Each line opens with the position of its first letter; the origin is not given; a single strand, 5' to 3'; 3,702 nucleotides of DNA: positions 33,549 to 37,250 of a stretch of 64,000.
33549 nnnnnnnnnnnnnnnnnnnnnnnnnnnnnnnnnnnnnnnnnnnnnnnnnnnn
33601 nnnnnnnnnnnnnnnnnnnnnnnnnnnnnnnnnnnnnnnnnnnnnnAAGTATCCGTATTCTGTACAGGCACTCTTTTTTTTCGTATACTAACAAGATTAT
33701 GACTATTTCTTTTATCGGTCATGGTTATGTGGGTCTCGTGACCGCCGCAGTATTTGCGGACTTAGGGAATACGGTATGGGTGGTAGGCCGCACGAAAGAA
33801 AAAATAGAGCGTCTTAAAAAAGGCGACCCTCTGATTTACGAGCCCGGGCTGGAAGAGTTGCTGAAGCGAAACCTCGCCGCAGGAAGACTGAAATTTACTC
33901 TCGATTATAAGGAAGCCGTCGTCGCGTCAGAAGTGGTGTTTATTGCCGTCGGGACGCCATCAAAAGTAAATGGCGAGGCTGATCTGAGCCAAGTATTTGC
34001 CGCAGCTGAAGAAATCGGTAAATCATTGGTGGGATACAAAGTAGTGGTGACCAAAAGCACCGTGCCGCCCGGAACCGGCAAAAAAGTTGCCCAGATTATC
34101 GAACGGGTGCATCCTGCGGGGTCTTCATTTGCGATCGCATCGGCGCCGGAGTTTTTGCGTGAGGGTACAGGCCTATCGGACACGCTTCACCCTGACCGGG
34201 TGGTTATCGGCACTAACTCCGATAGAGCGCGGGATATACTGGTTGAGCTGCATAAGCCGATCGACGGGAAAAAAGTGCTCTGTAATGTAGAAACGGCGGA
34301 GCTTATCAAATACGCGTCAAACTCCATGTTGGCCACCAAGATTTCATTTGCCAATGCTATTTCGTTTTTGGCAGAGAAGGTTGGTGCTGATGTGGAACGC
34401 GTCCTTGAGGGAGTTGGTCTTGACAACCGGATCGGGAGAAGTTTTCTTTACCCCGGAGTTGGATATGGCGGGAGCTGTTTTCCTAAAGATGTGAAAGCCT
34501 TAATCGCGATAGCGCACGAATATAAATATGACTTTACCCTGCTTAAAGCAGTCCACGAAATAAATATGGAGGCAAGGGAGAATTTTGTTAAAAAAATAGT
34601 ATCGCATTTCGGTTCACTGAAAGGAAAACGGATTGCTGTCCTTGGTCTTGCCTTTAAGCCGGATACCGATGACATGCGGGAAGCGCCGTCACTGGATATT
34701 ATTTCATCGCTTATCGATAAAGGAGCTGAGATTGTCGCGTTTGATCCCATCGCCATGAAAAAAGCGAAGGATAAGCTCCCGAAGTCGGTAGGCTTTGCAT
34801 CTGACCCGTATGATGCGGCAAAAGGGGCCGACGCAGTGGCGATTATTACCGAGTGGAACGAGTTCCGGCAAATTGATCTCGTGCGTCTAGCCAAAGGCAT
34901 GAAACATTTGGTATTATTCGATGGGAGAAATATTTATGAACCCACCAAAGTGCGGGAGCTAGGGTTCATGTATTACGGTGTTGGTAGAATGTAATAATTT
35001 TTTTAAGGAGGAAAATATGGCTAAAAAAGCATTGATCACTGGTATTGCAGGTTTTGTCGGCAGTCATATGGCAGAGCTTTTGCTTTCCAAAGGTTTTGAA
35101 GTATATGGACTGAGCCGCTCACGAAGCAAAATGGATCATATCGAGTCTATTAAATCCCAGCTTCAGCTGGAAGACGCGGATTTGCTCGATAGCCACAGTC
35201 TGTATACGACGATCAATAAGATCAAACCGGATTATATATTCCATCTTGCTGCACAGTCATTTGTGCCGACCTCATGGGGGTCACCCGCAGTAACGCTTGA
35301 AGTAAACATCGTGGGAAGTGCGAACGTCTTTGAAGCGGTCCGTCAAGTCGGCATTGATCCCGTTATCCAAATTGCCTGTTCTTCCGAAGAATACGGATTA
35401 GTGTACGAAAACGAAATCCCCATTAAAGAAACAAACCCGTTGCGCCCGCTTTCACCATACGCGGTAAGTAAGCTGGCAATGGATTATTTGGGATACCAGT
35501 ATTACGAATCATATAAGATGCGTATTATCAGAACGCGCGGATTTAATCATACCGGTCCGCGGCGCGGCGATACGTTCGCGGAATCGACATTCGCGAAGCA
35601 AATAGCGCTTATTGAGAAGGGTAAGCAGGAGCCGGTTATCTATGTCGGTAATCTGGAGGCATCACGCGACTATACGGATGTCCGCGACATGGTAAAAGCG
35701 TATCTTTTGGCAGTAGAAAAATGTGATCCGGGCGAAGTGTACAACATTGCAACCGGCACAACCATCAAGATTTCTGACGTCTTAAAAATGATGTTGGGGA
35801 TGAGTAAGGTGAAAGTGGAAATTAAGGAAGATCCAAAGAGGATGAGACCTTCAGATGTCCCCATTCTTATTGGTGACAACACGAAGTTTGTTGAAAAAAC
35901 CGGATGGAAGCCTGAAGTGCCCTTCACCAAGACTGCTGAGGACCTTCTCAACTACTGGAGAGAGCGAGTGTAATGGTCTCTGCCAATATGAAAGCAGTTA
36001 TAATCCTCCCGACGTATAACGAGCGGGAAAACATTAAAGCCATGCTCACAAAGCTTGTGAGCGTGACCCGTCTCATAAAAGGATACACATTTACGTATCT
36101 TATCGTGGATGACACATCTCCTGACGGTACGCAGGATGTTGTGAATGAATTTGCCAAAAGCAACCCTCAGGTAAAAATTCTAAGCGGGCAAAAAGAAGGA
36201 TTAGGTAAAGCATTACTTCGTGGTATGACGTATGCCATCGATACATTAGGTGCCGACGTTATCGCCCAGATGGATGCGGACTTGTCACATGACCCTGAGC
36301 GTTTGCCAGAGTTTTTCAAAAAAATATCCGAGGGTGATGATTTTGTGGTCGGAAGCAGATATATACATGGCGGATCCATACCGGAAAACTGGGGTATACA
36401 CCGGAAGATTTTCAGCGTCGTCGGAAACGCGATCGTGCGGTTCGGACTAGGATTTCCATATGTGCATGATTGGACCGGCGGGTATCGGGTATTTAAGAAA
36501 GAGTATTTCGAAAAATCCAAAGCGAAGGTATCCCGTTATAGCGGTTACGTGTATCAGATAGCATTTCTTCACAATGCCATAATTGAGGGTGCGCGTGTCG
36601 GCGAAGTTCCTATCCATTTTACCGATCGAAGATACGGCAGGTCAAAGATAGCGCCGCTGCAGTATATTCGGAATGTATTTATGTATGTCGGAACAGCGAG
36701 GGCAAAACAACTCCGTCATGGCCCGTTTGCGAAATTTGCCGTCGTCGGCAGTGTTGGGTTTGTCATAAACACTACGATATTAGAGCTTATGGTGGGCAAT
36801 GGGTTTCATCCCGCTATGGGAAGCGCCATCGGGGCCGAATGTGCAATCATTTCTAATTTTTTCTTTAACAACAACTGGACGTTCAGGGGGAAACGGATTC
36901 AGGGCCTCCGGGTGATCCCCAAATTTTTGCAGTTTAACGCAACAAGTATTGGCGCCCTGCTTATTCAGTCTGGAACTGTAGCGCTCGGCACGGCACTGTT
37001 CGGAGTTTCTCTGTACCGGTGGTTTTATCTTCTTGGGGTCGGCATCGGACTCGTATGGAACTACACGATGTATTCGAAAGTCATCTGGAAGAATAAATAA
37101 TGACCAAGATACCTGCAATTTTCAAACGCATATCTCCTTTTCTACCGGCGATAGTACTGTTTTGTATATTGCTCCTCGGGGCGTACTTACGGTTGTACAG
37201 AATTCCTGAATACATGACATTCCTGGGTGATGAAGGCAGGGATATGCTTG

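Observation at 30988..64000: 33-kb cell-envelope glycosylation island unusually rich in GT-C-type membrane glycosyltransferases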

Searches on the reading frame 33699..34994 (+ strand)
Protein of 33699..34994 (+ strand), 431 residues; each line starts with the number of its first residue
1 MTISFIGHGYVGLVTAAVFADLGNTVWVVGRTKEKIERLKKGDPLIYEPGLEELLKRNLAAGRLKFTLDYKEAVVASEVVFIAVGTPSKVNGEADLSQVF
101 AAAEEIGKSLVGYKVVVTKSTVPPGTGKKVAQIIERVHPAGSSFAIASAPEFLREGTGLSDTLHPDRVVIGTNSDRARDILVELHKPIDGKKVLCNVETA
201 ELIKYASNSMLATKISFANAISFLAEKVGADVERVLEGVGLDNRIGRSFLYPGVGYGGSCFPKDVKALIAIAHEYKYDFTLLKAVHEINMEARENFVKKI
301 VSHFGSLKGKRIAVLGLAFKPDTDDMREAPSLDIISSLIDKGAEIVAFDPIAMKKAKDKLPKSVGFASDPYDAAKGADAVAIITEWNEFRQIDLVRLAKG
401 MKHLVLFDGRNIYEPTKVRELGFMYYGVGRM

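Call 5: search_protein_families(library=pfam, proteins=[window:33699-34994:+], max_evalue=0.01)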
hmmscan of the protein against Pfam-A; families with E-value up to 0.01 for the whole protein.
window:33699-34994:+ (431 aa): 7 families
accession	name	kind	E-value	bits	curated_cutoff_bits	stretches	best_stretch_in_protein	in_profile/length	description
PF03721.20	UDPG_MGDP_dh_N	-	1.1e-59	201.6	27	1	1-184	1-187/187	UDP-glucose/GDP-mannose dehydrogenase family, NAD binding domain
PF00984.24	UDPG_MGDP_dh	-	6.1e-37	126.1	25.4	1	198-290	1-93/94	UDP-glucose/GDP-mannose dehydrogenase family, central domain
PF03720.21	UDPG_MGDP_dh_C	-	8.5e-35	119.7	30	1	313-415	1-103/103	UDP-glucose/GDP-mannose dehydrogenase family, UDP binding domain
PF03446.21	NAD_binding_2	-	4e-06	27.4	21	1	2-132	1-105/161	NAD binding domain of 6-phosphogluconate dehydrogenase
PF01210.29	NAD_Gly3P_dh_N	-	3.7e-05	24.2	23.1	1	3-152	2-136/158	NAD-dependent glycerol-3-phosphate dehydrogenase N-terminus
PF03807.23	F420_oxidored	-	7e-05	23.8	21.6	0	2-85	1-68/94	NADP oxidoreductase coenzyme F420-dependent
PF02737.24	3HCDH_N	-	0.0043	17.4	22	0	3-83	2-85/180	3-hydroxyacyl-CoA dehydrogenase, NAD binding domain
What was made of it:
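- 33699..34994 (+): g04: UDP-glucose 6-dehydrogenase-type NDP-sugar dehydrogenase. Three UDPG_MGDP_dh domains (call 5).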

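Call 47: search_protein_families(library=ncbifam, proteins=[window:33699-34994:+], max_evalue=0.00001)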
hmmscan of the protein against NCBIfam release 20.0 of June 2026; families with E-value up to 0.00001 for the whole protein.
window:33699-34994:+ (431 aa): 8 families
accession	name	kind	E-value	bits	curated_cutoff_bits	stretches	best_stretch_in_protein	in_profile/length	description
NF047673.2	TeichurnBiosyTuaD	equivalog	1.7e-160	534.9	700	1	3-430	4-431/439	UDP-glucose 6-dehydrogenase TuaD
TIGR03026.1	NDP-sugDHase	subfamily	2e-136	455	189.8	1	1-411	1-413/413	nucleotide sugar dehydrogenase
NF041297.1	UDPGDh_AglM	equivalog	6.8e-115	384.4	670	1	1-416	1-420/429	UDP-glucose 6-dehydrogenase AglM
NF040825.1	UDPMaNacDH_Arch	equivalog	2e-61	208.1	750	1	1-430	1-415/418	UDP-N-acetyl-D-mannosamine dehydrogenase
NF008286.0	PRK11064.1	equivalog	1.3e-47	162.4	459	1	2-398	5-408/420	UDP-N-acetyl-D-mannosamine dehydrogenase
NF011631.0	PRK15057.1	equivalog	1.7e-37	129.4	757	1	1-353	1-340/388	UDP-glucose 6-dehydrogenase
NF011729.0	PRK15182.1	equivalog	3.9e-17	62.1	592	1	2-353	8-358/425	Vi polysaccharide biosynthesis UDP-N-acetylglucosamine C-6 dehydrogenase TviB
NF000942.0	PRK00094.1-4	subfamily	3.8e-06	26.3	257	0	2-155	4-143/334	NAD(P)H-dependent glycerol-3-phosphate dehydrogenase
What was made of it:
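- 33699..34994 (+): TIGR03026 455 bits against a 190-bit cut-off; TuaD 1.7e-160 (call 47).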

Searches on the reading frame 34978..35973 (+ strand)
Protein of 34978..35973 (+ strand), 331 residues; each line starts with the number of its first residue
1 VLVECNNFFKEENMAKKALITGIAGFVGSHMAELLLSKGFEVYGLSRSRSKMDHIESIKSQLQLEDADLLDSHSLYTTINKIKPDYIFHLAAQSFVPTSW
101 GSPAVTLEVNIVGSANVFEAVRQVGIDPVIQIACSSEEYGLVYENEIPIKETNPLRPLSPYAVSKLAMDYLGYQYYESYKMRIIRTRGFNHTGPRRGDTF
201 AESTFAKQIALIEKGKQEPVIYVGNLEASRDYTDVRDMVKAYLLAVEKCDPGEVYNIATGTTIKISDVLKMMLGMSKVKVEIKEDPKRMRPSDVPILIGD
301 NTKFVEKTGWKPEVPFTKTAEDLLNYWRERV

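Call 5: search_protein_families(library=pfam, proteins=[window:34978-35973:+], max_evalue=0.01)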
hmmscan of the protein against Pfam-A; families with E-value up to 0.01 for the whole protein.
window:34978-35973:+ (331 aa): 8 families
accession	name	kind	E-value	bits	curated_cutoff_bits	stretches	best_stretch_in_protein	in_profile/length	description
PF16363.11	GDP_Man_Dehyd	-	3.7e-86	290.1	27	1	19-322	1-331/332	GDP-mannose 4,6 dehydratase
PF01370.27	Epimerase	-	9.1e-59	199.2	20.9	1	18-258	1-240/240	NAD dependent epimerase/dehydratase family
PF02719.21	Polysacc_synt_2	-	1.1e-14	54.8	20.2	1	19-133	2-127/293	Polysaccharide biosynthesis protein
PF04321.23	RmlD_sub_bind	-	1.8e-12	47.4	27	1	17-186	2-148/287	RmlD substrate binding domain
PF01073.25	3Beta_HSD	-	2.7e-07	30.3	22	1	19-131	1-113/280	3-beta hydroxysteroid dehydrogenase/isomerase family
PF13460.12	NAD_binding_10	-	0.00027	21.3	27.2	1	22-132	1-96/184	NAD(P)H-binding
PF07993.18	NAD_binding_4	-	0.001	18.7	20.1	0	20-66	1-50/258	Male sterility protein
PF00106.31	adh_short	-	0.0088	16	26.6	0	16-83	1-72/195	short chain dehydrogenase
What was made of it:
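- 35017..35973 (+): g05: Gmd/Rmd-family SDR, closest to GDP-6-deoxy-D-lyxo-4-hexulose reductase. It is the most conserved gene of the locus. GDP_Man_Dehyd 3.7e-86 (call 5).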

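Call 47: search_protein_families(library=ncbifam, proteins=[window:35017-35973:+], max_evalue=0.00001)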
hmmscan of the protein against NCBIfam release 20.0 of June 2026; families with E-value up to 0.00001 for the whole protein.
window:35017-35973:+ (318 aa): 24 families
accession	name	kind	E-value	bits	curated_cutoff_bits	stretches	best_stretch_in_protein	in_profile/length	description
TIGR01472.1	gmd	equivalog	5.3e-60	203.4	415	1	3-312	1-336/342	GDP-mannose 4,6-dehydratase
TIGR04180.1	EDH_00030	hypoth_equivalog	2.3e-52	177.9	475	1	6-300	2-295/297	NAD-dependent 4,6-dehydratase LegB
TIGR01181.1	dTDP_gluc_dehyt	equivalog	3.8e-37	128.1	365.1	1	5-310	2-307/321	dTDP-glucose 4,6-dehydratase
TIGR01179.1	galE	equivalog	4.6e-37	127.6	262.3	1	5-302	2-312/332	UDP-glucose 4-epimerase GalE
TIGR02622.1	CDP_4_6_dhtase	equivalog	1.9e-32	112.8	278.45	1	3-316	5-332/352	CDP-glucose 4,6-dehydratase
NF011728.1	PRK15181.1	equivalog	1.7e-22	79.9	760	1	3-258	16-277/348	Vi polysaccharide biosynthesis UDP-N-acetylglucosaminuronic acid C-4 epimerase TviC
NF007582.0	PRK10217.1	equivalog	4e-22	78.8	698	1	3-259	2-266/355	dTDP-glucose 4,6-dehydratase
NF007490.0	PRK10084.1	subfamily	7.2e-20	71.3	649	2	4-110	2-113/361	dTDP-glucose 4,6-dehydratase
TIGR02197.1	heptose_epim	equivalog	2.6e-17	63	274.6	1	6-277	2-276/316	ADP-glyceromanno-heptose 6-epimerase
TIGR03466.1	HpnA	hypoth_equivalog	3.5e-17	62.3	367.65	1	4-267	2-250/327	hopanoid-associated sugar epimerase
NF052578.1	StrlDmthSdmBMthl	equivalog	3.5e-14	53.3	600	1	5-267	3-252/328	sterol demethylase protein SdmB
NF042423.1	oxyalk_red_Shew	equivalog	3.9e-14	52.5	580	1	3-184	9-180/331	2-alkyl-3-oxoalkanoate reductase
NF007956.0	PRK10675.1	subfamily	3.1e-13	49.6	394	1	4-311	2-326/338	UDP-glucose 4-epimerase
NF008872.0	PRK11908.1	equivalog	6.9e-13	48.4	294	1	3-277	2-285/349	bifunctional UDP-4-keto-pentose/UDP-xylose synthase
NF042422.1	oxyalk_red_OleD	equivalog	2.5e-12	46.8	580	1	4-121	2-110/329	2-alkyl-3-oxoalkanoate reductase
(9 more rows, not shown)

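Call 58: search_solved_structures(query=window:35017-35973:+, max_evalue=1e-20)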
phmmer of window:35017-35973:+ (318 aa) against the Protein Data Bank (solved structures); distinct sequences matched with E-value up to 1e-20: 38.
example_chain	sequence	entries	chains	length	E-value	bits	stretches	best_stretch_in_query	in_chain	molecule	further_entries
2pk3_A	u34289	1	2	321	8.7e-84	284.6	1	3-316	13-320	GDP-6-deoxy-D-lyxo-4-hexulose reductase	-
7us5_A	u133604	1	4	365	1.9e-69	237.5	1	1-317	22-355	GDP-D-GLYCERO-D-MANNO-HEPTOSE 4,6-DEHYDRATASE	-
1db3_A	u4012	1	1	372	1.1e-52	182.5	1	3-267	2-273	GDP-MANNOSE 4,6-DEHYDRATASE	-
6x3b_A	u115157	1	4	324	9.8e-52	179.3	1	55-318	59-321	GDP-6-deoxy-D-mannose reductase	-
2z1m_A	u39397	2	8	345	1.7e-48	168.7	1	2-256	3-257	GDP-D-mannose dehydratase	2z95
7kf3_A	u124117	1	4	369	2.8e-48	168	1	1-256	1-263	GDP-mannose 4,6-dehydratase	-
5uzh_A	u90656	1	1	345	6.9e-48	166.7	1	3-307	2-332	NafoA.00085.b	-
1rpn_A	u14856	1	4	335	3.8e-46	161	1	1-303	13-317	GDP-mannose 4,6-dehydratase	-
1n7g_A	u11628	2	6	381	3.2e-45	158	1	3-308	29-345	GDP-D-mannose-4,6-dehydratase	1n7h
6gpj_A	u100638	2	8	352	1.1e-44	156.1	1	3-311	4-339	GDP-mannose 4,6 dehydratase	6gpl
1t2a_A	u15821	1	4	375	1.5e-44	155.7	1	3-311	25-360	GDP-mannose 4,6 dehydratase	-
5in4_A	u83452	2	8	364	2e-44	155.3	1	5-256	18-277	GDP-mannose 4,6 dehydratase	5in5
6q94_B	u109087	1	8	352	2.7e-44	154.9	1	3-311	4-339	GDP-mannose 4,6 dehydratase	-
6gpk_A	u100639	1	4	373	3.7e-44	154.5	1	3-311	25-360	GDP-mannose 4,6 dehydratase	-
4lw8_A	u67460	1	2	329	2.3e-38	135.4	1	3-310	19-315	Putative epimerase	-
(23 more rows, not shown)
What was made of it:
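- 35017..35973 (+): PDB 2PK3 RMD 8.7e-84 over the full length (call 58).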

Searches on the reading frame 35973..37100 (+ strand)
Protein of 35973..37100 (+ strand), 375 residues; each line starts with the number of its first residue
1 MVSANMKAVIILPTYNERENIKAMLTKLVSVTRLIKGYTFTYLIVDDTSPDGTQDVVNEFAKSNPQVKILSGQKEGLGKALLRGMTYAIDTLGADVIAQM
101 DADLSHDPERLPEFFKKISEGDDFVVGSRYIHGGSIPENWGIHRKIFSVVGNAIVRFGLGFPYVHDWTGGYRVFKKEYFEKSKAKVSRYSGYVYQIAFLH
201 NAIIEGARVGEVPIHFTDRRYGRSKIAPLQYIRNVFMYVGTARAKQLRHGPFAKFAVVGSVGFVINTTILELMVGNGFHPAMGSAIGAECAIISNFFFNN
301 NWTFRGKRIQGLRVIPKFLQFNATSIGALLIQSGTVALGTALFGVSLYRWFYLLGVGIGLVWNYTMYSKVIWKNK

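Call 5: search_protein_families(library=pfam, proteins=[window:35973-37100:+], max_evalue=0.01)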
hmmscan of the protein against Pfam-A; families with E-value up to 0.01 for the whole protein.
window:35973-37100:+ (375 aa): 2 families
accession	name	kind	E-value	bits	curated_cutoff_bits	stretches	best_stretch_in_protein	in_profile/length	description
PF00535.33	Glycos_transf_2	-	2e-28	99.9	23.3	1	10-181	2-166/168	Glycosyl transferase family 2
PF04138.20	GtrA_DPMS_TM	-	4.4e-19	69.2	26.1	1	254-372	1-117/117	GtrA/DPMS, transmembrane domain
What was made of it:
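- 35973..37100 (+): g06: polyprenyl-phosphate hexose (mannose-type) synthase, GT2 domain plus a 4-TM GtrA/DPMS domain. PF00535 2e-28 and PF04138 4e-19 (call 5).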

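Call 47: search_protein_families(library=ncbifam, proteins=[window:35973-37100:+], max_evalue=0.00001)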
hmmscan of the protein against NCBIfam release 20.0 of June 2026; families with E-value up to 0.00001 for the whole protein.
window:35973-37100:+ (375 aa): 12 families
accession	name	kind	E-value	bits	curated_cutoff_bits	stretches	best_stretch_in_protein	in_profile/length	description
NF047588.1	GlcsyltransPgfSStrep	equivalog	4.6e-16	58.9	500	1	6-154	1-144/308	glycosyltransferase PgfS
NF007986.1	PRK10714.1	equivalog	3.4e-15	55.9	529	1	7-274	7-253/316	undecaprenyl-phosphate 4-deoxy-4-formamido-L-arabinose transferase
TIGR04182.1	glyco_TIGR04182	equivalog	7.3e-15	55.1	325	1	9-268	3-240/293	S-layer glycoprotein N-glycosyltransferase AglJ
NF041391.1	DPhHxTase_Halo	equivalog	5.6e-14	51.6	375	1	14-230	3-196/213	dolichyl-phosphate hexose transferase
NF058614.1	PPMAGASynPpgS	equivalog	8.4e-11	41.7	370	1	9-231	3-211/226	polyprenyl-phospho-N-acetylgalactosaminyl synthase PpgS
TIGR03937.1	PgaC_IcaA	equivalog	1.6e-07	30.6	422.3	1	8-105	47-137/407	poly-beta-1,6-N-acetyl-D-glucosamine synthase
TIGR03469.1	HpnB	hypoth_equivalog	3e-07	29.8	379.25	1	8-122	46-164/386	hopene-associated glycosyltransferase HpnB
NF007482.0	PRK10073.1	equivalog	5.8e-07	28.8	423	1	3-108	3-100/334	glycosyltransferase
NF038302.1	EPS_HpsE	equivalog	9.3e-07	28.1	300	1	9-103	4-96/307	hormogonium polysaccharide biosynthesis glycosyltransferase HpsE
NF047683.1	TeichurnBiosyTuaG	equivalog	1.8e-06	27.8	400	1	3-113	3-106/252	teichuronic acid biosynthesis protein TuaG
NF041875.1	EPS_EpsD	equivalog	3.3e-06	26.7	370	1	10-126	3-112/325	exopolysaccharide biosynthesis glycosyltransferase EpsD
NF045692.1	OglycostaseCruG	equivalog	8.2e-06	25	600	0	8-73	43-104/386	2'-O-glycosyltransferase CruG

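Call 59: search_solved_structures(query=window:35973-37100:+, max_evalue=0.00001)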
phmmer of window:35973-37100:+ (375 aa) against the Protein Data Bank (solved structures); distinct sequences matched with E-value up to 0.00001: 8.
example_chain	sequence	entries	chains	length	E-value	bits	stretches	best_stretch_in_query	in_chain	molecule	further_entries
5mlz_A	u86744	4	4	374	6.8e-40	140.3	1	5-368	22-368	Dolichol monophosphate mannose synthase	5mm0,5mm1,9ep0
9hwj_A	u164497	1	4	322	1.2e-13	54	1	7-275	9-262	Undecaprenyl-phosphate 4-deoxy-4-formamido-L-arabinose transferase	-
9bhc_C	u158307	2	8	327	7.2e-13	51.4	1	7-273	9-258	Undecaprenyl-phosphate 4-deoxy-4-formamido-L-arabinose transferase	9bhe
8vxh_A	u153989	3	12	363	1e-12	50.9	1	7-273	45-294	Undecaprenyl-phosphate 4-deoxy-4-formamido-L-arabinose transferase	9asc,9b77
5ekp_C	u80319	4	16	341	1.1e-10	44.2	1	4-137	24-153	Uncharacterized glycosyltransferase sll0501 | Glycosyltransferase sll0501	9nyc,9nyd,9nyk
5eke_A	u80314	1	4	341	1.1e-10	44.2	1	4-137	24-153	Uncharacterized glycosyltransferase sll0501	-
9nye_A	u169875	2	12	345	1.1e-10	44.2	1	4-137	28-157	Glycosyltransferase sll0501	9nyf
7onc_A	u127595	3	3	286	9.5e-08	34.5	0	67-110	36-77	SAKe6BE | S6BE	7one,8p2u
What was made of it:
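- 35973..37100 (+): PDB 5MLZ Dol-P-Man synthase 6.8e-40, residues 5-368 of 375 (call 59).
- Checked: It aligns over its full length to the Pyrococcus dolichol-phosphate-mannose synthase 5MLZ, E 6.8e-40 (calls 5, 59).
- Donor synthase: g06 has the same full-length architecture as the solved Dol-P-Man synthase 5MLZ (call 59).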
